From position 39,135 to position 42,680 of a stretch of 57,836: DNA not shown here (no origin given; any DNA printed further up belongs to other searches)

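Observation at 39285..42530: P2A (Ca-ATPase-like) pump carrying an N-terminal HMA-like domain: a domain architecture normally restricted to P1B pumps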

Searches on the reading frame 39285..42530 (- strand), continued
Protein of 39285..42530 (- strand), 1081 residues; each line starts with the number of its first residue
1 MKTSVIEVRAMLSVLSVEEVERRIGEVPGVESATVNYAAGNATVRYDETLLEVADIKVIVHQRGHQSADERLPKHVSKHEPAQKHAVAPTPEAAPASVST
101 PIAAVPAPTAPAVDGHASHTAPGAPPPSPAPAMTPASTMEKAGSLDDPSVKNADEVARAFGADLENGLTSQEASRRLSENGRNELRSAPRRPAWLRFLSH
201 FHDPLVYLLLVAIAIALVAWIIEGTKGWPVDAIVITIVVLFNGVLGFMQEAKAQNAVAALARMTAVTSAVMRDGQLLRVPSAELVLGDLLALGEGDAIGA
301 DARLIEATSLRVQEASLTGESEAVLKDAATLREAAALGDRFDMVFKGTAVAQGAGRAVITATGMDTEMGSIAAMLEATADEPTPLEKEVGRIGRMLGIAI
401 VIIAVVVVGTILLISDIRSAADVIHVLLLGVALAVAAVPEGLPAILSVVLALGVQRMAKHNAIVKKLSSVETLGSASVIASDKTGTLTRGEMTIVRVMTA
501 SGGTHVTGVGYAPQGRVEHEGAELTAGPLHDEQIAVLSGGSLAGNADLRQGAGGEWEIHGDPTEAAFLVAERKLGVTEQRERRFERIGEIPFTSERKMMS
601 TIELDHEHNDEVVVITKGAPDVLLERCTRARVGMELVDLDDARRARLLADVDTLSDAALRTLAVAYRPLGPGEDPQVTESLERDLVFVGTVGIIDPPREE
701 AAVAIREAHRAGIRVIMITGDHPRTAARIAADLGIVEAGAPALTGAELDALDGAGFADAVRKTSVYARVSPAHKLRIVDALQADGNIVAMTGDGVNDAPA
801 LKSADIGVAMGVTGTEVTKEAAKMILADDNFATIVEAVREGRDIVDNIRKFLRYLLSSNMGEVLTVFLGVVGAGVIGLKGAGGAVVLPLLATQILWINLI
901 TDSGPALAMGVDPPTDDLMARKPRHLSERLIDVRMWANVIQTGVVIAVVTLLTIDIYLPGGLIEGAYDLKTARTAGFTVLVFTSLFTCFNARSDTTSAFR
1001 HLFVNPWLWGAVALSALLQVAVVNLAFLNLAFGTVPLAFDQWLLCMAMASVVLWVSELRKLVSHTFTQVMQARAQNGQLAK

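Call 19: find_encoding_contigs(protein=P0093, flank=10000, max_places=2)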
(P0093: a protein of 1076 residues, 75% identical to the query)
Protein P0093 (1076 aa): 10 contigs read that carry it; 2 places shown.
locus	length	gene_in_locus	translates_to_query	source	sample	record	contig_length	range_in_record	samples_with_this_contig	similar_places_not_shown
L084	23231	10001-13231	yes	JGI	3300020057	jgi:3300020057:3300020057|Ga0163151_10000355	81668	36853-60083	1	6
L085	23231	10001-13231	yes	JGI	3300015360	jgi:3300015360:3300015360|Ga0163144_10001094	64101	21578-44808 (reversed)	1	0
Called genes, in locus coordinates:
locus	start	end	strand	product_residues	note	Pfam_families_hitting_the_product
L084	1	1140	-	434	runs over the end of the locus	PF02321:OEP (faint)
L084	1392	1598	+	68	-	-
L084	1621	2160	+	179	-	-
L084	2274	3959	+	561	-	-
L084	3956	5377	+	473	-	PF07732:Cu-oxidase_3, PF07731:Cu-oxidase_2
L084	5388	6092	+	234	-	PF13442:Cytochrome_CBB3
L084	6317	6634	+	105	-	-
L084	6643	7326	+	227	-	PF13474:SnoaL_3 (weak)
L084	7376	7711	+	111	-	PF13411:MerR_1, PF00376:MerR, PF09278:MerR-DNA-bind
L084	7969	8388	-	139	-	PF03713:DUF305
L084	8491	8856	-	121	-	PF03860:Csp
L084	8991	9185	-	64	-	-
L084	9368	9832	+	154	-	PF00403:HMA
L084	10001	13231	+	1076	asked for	PF00403:HMA, PF00690:Cation_ATPase_N, PF00122:E1-E2_ATPase, PF13246:Cation_ATPase, PF00702:Hydrolase, PF08282:Hydrolase_3 (faint), PF00689:Cation_ATPase_C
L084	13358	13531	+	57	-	-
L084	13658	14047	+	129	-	-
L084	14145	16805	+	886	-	PF00403:HMA, PF00122:E1-E2_ATPase, PF00702:Hydrolase, PF12710:HAD (weak), PF08282:Hydrolase_3 (faint)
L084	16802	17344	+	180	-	-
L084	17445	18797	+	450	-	PF10091:Glycoamylase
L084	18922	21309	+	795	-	PF09364:XFP_N, PF03894:XFP, PF09363:XFP_C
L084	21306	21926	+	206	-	PF00300:His_Phos_1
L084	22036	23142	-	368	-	PF13091:PLDc_2, PF00614:PLDc (weak), PF13091:PLDc_2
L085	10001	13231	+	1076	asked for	PF00403:HMA, PF00690:Cation_ATPase_N, PF00122:E1-E2_ATPase, PF13246:Cation_ATPase, PF00702:Hydrolase, PF08282:Hydrolase_3 (faint), PF00689:Cation_ATPase_C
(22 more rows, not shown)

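Call 45: search_dna_similar(query=window:39285-42530:-, collection=plasmids, mode=protein, max_rows=15)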
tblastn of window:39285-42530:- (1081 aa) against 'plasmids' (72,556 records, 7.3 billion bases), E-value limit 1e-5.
The search stops at 5000 records and this limit was reached: more records match than are counted here, and every count below describes the 5000 best-scoring records only.
Records with a match: at least 5000; places in all: 7623; records where one place covers at least 80% of the query: 311.
Best place of each record, by identity: 60-80% 8; <60% 4992.
By first word of the organism name: Klebsiella 2079; Escherichia 288; Enterobacter 175; Rhizobium 173; Enterococcus 170; Salmonella 129; Sinorhizobium 117; Acinetobacter 117; Staphylococcus 109; Citrobacter 84; and 334 more.
By predicted mobility (MOB-suite, as given by PLSDB): conjugative 2128; non-mobilizable 2087; mobilizable 785.
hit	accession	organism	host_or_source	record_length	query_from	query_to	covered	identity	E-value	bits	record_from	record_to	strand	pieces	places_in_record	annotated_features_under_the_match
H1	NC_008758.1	Polaromonas naphthalenivorans CJ2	-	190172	146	1060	85%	74.6%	0e+0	1104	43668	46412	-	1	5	cation-translocating P-type ATPase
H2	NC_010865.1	Sinorhizobium meliloti SM11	-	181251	141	1062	85%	73.4%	0e+0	1057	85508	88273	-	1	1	cation-translocating P-type ATPase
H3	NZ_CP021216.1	Sinorhizobium meliloti RU11/001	-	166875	141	1062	85%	73.4%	0e+0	1057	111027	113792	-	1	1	cation-translocating P-type ATPase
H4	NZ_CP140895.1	Sinorhizobium medicae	Medicago lupulina,whole organism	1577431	141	1062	85%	73.4%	0e+0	1057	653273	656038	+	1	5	record has no annotation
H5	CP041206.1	Rhizobium sp. NIBRBAC000502774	Genome assembly,Coal mine soil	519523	147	1060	85%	70.7%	0e+0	989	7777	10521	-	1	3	cation-translocating P-type ATPase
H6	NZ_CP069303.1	Shinella sp. PSBB067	monoisolate,Minnesota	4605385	146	1068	85%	69.5%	0e+0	1004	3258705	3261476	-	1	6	none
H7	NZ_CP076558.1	Sphingobium xenophagum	bacteria,La Roche-Posay thermal water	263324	146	1061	85%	68.6%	0e+0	951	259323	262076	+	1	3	cation-translocating P-type ATPase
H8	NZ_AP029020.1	Acidovorax sp. DW039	Lemna minor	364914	145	1062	85%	66.3%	0e+0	902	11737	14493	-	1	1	cation-translocating P-type ATPase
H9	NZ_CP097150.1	Deinococcus sp. QL22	-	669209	147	1068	85%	55.7%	0e+0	754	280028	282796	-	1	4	cation-translocating P-type ATPase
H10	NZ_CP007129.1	Gemmatirosa kalamazoonensis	-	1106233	166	1064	83%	55.7%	0e+0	679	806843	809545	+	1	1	record has no annotation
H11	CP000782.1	Xanthobacter autotrophicus Py2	-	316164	145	1064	85%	54.4%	0e+0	742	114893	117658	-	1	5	ATPase, P-type (transporting), HAD superfamily, subfamily IC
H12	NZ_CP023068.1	Sinorhizobium sojae CCBAU 05684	G.max,nodule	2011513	146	1077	86%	52.5%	0e+0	689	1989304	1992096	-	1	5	record has no annotation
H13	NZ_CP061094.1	Roseomonas marmotae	Marmota himalayana,pure culture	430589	153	1061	84%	53.4%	0e+0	720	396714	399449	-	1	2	cation-translocating P-type ATPase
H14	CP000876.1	Herpetosiphon aurantiacus DSM 785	-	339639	154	1061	84%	52.2%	0e+0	690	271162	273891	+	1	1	ATPase, P-type (transporting), HAD superfamily, subfamily IC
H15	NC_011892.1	Methylobacterium nodulans ORS 2060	-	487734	147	1064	85%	50.7%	0e+0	754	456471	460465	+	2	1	cation-translocating P-type ATPase | heavy metal translocating P-type ATPase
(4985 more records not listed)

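Call 47: get_annotated_region(hit=H1, flank=9000)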
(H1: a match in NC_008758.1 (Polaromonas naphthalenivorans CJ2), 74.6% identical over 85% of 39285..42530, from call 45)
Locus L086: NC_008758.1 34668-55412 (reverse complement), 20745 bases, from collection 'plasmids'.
description: Polaromonas naphthalenivorans CJ2 plasmid pPNAP02, complete sequence
organism: Polaromonas naphthalenivorans CJ2 (NCBI taxid 365044)
taxonomy: Bacteria; Pseudomonadota; Betaproteobacteria; Burkholderiales; Comamonadaceae; Polaromonas; Polaromonas naphthalenivorans; Polaromonas naphthalenivorans CJ2
host: -; source: -; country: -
typing (MOB-suite, as given by PLSDB): non-mobilizable; replicon rep_cluster_1495
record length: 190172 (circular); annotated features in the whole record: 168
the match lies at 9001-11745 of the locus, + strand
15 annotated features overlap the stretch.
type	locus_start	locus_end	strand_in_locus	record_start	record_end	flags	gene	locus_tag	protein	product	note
CDS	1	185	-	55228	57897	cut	-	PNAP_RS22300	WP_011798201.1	heavy metal translocating P-type ATPase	-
CDS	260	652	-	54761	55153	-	-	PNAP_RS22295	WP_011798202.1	hypothetical protein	-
CDS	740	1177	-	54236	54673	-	-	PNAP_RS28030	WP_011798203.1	heavy-metal-associated domain-containing protein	-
CDS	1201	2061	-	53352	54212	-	ppk2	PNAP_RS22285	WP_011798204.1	polyphosphate kinase 2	GO:0006793 - phosphorus metabolic process [Evidence IEA]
CDS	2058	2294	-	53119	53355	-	-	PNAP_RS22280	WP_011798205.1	heavy-metal-associated domain-containing protein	-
CDS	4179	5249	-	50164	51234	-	-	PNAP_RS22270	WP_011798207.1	IS110 family transposase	-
CDS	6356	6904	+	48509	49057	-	-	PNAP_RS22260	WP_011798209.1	winged helix-turn-helix domain-containing protein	-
CDS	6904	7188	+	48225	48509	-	-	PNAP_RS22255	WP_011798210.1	transposase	-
CDS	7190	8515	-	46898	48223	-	-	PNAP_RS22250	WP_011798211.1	IS4 family transposase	-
CDS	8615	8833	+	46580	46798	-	-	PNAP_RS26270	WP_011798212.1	transposase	-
CDS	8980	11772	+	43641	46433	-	-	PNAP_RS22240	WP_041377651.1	cation-translocating P-type ATPase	-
CDS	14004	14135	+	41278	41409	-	-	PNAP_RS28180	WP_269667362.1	hypothetical protein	-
CDS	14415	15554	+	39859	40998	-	-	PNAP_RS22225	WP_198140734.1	HAMP domain-containing sensor histidine kinase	GO:0007165 - signal transduction [Evidence IEA]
CDS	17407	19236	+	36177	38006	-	-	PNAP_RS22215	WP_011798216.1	tyrosine-type recombinase/integrase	GO:0015074 - DNA integration [Evidence IEA]; GO:0006310 - DNA recombination [Evidence IEA]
CDS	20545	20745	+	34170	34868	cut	-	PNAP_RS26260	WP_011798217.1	ParA family protein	-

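Call 48: get_annotated_region(hit=H2, flank=8000)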
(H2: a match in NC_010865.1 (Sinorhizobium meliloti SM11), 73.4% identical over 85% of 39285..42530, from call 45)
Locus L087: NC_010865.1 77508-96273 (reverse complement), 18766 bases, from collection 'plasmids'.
description: Sinorhizobium meliloti SM11 plasmid pSmeSM11b, complete sequence
organism: Sinorhizobium meliloti SM11 (NCBI taxid 707241)
taxonomy: Bacteria; Pseudomonadota; Alphaproteobacteria; Hyphomicrobiales; Rhizobiaceae; Sinorhizobium; Sinorhizobium meliloti; Sinorhizobium meliloti SM11
host: -; source: -; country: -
typing (MOB-suite, as given by PLSDB): conjugative; replicon rep_cluster_590; relaxase MOBQ; mating-pair formation MPF_T
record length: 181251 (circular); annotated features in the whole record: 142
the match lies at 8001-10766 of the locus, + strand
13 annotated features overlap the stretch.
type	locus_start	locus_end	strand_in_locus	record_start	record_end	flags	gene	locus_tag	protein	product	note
CDS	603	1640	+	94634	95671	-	-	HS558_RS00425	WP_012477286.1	IS110 family transposase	-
CDS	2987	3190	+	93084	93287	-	-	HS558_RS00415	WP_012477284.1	hypothetical protein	-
CDS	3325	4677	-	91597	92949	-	-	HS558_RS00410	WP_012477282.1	IS5-like element ISRm12 family transposase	GO:0006313 - DNA transposition [Evidence IEA]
CDS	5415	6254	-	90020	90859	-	-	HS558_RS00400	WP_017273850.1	alpha/beta hydrolase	-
CDS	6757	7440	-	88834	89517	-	-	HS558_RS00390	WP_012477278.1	IS6 family transposase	-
CDS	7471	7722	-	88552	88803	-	-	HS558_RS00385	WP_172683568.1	hypothetical protein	-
CDS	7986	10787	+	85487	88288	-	-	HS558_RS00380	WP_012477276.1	cation-translocating P-type ATPase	-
CDS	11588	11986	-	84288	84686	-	-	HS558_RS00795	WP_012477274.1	hypothetical protein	-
CDS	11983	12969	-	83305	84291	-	-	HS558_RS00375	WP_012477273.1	transposase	-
CDS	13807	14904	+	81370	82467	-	-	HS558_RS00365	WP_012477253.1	IS1595-like element ISRm32 family transposase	GO:0006313 - DNA transposition [Evidence IEA]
CDS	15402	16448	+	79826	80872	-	-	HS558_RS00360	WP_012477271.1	UDP-glucuronic acid decarboxylase family protein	-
CDS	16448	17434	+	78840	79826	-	galE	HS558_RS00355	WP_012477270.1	UDP-glucose 4-epimerase GalE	GO:0006012 - galactose metabolic process [Evidence IEA]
CDS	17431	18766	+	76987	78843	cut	-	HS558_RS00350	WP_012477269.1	glycosyltransferase family 2 protein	-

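Call 50: predict_structure(alignment_id=A1)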
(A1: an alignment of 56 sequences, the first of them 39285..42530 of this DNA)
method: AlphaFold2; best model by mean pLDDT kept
length: 1081 residues; sequences in the alignment: 56
mean_pLDDT: 44.6   pTM: 0.26
mean pLDDT of the five models: 44.6, 44.2, 42.9, 41.8, 41.3
residues with pLDDT >= 90: 0; 70-90: 124; 50-70: 276; < 50: 681
segments of 3 or more residues with pLDDT < 50: 65-174, 176-191, 252-269, 282-390, 395-397, 429-581, 591-600, 615-623, 631-636, 650-685, 690-697, 789-936, 938-940, 958-965, 992-997, 1023-1033, 1078-1081
pLDDT, mean of each block of 10 residues (from residue 1): 77 75 83 80 82 72 43 25 27 26 27 25 31 30 34 42 45 47 35 58 61 72 67 69 59 45 44 51 42 30 26 25 24 24 22 22 24 30 42 50 60 55 52 41 35 32 24 21 22 22 23 30 36 24 27 34 32 33 53 36 58 45 50 50 58 31 30 38 44 42 56 64 75 77 84 81 79 68 56 29 24 27 26 29 32 33 36 31 32 38 31 29 34 44 54 53 46 60 58 48 51 56 46 56 65 64 64 55 43
secondary structure, 60 per line:
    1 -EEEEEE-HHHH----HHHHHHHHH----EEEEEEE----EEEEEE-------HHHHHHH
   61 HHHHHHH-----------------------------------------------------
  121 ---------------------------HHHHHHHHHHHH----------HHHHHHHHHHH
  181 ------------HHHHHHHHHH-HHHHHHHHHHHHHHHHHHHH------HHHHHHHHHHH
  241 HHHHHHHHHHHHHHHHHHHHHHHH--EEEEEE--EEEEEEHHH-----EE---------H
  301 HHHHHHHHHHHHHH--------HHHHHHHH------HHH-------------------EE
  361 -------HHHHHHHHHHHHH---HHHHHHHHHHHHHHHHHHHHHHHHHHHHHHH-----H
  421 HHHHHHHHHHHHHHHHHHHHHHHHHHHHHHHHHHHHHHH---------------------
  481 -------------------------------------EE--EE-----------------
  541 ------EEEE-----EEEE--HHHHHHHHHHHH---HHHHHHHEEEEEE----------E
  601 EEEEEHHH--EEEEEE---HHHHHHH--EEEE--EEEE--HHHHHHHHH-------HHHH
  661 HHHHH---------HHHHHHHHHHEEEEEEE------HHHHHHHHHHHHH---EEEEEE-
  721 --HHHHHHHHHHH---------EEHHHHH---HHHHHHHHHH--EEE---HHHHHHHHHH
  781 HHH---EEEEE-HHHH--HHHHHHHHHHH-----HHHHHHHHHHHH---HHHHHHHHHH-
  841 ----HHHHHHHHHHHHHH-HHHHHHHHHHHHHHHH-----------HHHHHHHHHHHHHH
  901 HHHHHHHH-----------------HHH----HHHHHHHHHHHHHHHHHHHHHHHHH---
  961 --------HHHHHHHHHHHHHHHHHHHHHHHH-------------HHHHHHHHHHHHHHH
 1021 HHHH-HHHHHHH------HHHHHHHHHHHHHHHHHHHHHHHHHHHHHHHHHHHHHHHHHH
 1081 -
elements in order (helices of 4 or more, strands of 3 or more residues): E2-7 H9-12 H17-25 E30-36 E41-46 H54-67 H148-159 H170-180 H193-202 H204-223 H230-264 E267-272 E275-280 H300-314 H323-330 H368-380 H384-414 H420-459 E547-550 E556-559 H562-573 H577-583 E584-589 E600-605 E611-616 H620-626 E629-632 E635-638 H641-649 H657-665 H675-684 E685-691 H698-710 E714-719 H723-733 H745-749 H753-762 E765-767 H771-783 E787-791 H793-796 H799-809 H815-826 H830-839 H845-858 H860-875 H887-908 H933-957 H969-992 H1006-1024 H1026-1032 H1039-1080

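Call 53: find_encoding_contigs(protein=P0021, flank=8000, max_places=1)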
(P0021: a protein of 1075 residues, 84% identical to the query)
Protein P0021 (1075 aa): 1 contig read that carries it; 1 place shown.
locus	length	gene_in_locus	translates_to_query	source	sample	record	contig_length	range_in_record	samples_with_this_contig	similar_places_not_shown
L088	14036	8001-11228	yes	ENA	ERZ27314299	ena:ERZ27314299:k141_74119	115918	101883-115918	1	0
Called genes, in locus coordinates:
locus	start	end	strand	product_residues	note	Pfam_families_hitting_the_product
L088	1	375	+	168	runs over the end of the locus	-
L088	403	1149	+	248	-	PF04986:Y2_Tnp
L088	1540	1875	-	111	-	-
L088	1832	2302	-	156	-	PF21075:GDH_ACT1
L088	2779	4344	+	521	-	PF13231:PMT_2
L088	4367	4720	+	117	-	PF00892:EamA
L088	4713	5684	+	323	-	PF00535:Glycos_transf_2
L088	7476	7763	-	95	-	-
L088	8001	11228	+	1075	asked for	PF00403:HMA, PF00690:Cation_ATPase_N, PF00122:E1-E2_ATPase, PF00702:Hydrolase, PF13246:Cation_ATPase, PF12710:HAD (faint), PF08282:Hydrolase_3 (faint), PF00689:Cation_ATPase_C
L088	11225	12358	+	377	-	PF01594:AI-2E_transport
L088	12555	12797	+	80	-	-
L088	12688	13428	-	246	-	-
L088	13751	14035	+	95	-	?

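Call 54: find_encoding_contigs(protein=P0076, flank=8000, max_places=1)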
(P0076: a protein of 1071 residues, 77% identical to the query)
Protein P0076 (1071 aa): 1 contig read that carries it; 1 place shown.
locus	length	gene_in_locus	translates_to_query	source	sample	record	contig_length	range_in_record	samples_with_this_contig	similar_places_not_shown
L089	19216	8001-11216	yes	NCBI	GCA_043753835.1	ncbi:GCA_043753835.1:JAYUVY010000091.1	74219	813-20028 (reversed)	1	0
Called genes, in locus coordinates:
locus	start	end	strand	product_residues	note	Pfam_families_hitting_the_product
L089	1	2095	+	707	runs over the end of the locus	PF24249:DUF7452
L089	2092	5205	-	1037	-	PF00873:ACR_tran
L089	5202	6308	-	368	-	PF00364:Biotin_lipoyl (faint), PF25917:BSH_RND (weak), PF25919:BSH_CusB (weak), PF25973:BSH_CzcB (faint), PF25954:Beta-barrel_RND_2, PF25967:RND-MFP_C (weak), PF25989:YknX_C (weak)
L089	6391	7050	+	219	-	PF00440:TetR_N, PF14246:TetR_C_7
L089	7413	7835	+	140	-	PF00403:HMA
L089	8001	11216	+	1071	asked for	PF00403:HMA, PF00690:Cation_ATPase_N, PF00122:E1-E2_ATPase, PF13246:Cation_ATPase, PF00702:Hydrolase, PF08282:Hydrolase_3 (faint), PF00689:Cation_ATPase_C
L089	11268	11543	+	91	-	-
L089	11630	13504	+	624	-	PF13667:ThiC-associated, PF01964:ThiC_Rad_SAM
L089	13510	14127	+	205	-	PF07929:PRiA4_ORF3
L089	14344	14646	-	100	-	PF05685:Uma2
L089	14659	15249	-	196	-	PF02190:LON_substr_bdg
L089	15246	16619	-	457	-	PF01225:Mur_ligase, PF08245:Mur_ligase_M, PF02875:Mur_ligase_C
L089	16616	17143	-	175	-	-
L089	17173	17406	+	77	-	PF01206:TusA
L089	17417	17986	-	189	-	PF00406:ADK, PF13207:AAA_17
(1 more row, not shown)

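Call 55: find_encoding_contigs(protein=P0053, flank=8000, max_places=1)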
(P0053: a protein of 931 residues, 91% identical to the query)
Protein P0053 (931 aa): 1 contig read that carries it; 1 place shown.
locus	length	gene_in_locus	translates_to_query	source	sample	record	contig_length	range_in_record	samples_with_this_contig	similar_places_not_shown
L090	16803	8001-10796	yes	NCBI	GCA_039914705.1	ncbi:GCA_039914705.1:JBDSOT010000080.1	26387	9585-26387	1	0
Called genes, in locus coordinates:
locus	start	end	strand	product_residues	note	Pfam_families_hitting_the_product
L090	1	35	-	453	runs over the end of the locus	PF13742:tRNA_anti_2, PF01336:tRNA_anti-codon, PF02601:Exonuc_VII_L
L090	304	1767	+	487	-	PF00478:IMPDH, PF00571:CBS, PF03060:NMO, PF01070:FMN_dh (weak)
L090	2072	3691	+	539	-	PF00117:GATase, PF07722:Peptidase_C26, PF02540:NAD_synthase, PF00958:GMP_synt_C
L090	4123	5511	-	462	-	PF00929:RNase_T, PF01541:GIY-YIG (weak), PF27096:UvrC_M, PF27115:Cho_C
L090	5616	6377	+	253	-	PF04493:Endonuclease_5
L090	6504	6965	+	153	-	PF00383:dCMP_cyt_deam_1, PF14437:MafB19-deam, PF14439:Bd3614-deam (weak)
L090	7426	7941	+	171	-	-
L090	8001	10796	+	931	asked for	PF00690:Cation_ATPase_N, PF00122:E1-E2_ATPase, PF00702:Hydrolase, PF13246:Cation_ATPase, PF12710:HAD (weak), PF08282:Hydrolase_3 (faint), PF00689:Cation_ATPase_C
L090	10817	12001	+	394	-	PF00871:Acetate_kinase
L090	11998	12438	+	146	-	-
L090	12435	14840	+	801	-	PF09364:XFP_N, PF03894:XFP, PF09363:XFP_C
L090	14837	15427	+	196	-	PF00300:His_Phos_1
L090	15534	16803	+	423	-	PF02878:PGM_PMM_I, PF02879:PGM_PMM_II, PF02880:PGM_PMM_III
